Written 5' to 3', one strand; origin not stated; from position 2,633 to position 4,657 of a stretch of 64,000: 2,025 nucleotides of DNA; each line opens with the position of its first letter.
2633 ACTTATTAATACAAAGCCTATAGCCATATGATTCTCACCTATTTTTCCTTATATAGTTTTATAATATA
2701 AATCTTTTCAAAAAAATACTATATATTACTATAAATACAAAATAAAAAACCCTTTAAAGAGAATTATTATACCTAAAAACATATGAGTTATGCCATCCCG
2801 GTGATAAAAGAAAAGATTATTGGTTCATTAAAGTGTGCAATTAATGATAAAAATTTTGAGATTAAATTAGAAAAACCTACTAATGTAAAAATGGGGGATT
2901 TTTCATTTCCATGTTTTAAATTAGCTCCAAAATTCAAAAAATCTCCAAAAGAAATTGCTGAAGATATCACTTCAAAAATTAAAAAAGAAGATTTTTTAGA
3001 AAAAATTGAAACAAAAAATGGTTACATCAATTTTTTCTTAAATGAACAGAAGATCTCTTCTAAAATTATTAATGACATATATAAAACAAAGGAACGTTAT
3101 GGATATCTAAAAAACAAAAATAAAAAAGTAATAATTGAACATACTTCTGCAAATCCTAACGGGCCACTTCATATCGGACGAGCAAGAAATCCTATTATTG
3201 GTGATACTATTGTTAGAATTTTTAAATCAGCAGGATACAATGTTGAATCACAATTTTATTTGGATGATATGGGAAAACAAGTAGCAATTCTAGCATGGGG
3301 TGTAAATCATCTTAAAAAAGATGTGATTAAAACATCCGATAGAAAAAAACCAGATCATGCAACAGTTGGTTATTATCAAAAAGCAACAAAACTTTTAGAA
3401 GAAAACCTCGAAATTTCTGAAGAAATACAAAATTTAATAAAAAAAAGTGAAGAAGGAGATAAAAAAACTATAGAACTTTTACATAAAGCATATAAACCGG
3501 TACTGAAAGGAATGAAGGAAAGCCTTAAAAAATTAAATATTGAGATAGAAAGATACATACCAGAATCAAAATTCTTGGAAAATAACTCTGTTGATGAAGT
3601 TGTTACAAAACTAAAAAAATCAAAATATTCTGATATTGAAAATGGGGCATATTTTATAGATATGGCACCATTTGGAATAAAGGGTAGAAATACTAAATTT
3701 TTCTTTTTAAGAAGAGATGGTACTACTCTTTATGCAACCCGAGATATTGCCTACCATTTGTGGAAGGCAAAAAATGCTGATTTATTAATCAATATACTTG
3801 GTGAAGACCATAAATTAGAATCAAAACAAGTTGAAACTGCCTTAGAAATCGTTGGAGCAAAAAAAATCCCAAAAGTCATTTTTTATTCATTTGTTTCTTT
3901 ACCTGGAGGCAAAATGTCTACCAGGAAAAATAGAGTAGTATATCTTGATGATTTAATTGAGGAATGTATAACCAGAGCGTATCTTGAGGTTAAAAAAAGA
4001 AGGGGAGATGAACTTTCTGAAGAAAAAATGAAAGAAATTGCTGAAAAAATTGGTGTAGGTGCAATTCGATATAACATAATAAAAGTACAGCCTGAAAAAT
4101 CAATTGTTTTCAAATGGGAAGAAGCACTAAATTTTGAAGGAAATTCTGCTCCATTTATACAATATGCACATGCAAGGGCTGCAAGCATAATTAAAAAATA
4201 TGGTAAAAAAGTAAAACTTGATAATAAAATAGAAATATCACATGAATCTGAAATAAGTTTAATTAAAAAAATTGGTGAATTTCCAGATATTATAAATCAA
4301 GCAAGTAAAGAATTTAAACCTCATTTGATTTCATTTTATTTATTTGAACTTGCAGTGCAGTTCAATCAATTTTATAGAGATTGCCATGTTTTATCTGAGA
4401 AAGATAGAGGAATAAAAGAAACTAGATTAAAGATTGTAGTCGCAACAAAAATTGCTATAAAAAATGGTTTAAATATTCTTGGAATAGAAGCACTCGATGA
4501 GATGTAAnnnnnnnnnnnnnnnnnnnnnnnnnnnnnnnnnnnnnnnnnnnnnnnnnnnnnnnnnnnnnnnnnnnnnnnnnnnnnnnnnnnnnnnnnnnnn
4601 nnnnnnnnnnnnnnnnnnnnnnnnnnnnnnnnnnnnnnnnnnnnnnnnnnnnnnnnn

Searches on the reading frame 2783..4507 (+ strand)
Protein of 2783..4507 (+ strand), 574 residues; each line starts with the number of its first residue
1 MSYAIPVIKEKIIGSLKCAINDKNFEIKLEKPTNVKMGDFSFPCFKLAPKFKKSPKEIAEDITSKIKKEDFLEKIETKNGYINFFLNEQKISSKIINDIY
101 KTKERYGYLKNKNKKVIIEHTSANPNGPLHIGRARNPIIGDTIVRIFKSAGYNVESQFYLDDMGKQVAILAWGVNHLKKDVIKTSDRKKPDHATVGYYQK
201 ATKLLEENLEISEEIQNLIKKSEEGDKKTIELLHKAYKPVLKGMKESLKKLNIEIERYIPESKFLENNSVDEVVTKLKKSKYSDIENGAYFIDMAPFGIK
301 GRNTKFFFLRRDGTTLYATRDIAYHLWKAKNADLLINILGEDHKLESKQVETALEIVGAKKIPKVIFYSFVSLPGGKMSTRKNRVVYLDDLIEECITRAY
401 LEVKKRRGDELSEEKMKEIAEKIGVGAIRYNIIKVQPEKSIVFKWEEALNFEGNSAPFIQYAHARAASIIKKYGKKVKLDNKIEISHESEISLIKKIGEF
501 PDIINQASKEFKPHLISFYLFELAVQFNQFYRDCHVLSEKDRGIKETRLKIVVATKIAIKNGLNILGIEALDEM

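Call 66: search_protein_families(library=pfam, proteins=[window:2783-4507:+], max_evalue=0.0001)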
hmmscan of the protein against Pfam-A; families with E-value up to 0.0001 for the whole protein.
window:2783-4507:+ (574 aa): 6 families
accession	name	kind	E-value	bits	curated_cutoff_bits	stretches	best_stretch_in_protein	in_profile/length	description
PF00750.26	tRNA-synt_1d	-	7.7e-40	137.4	23.3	1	97-445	3-349/349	tRNA synthetases class I (R), catalytic domain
PF05746.21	DALR_1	-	6.6e-34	116.9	22.3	1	459-574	1-117/117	DALR anticodon binding domain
PF03485.21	Arg_tRNA_synt_N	-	2.4e-18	67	21.5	1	8-86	3-85/85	Arginyl tRNA synthetase N terminal domain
PF01921.24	tRNA-synt_1f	-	1e-05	25.1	27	0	111-163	18-70/360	tRNA synthetases class I (K)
PF09334.17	tRNA-synt_1g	-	1.6e-05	24.3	20.1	0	125-184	10-69/391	tRNA synthetases class I (M)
PF00133.28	tRNA-synt_1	-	1.9e-05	24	22.7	0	110-165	19-74/414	tRNA synthetases class I (I, L, M and V)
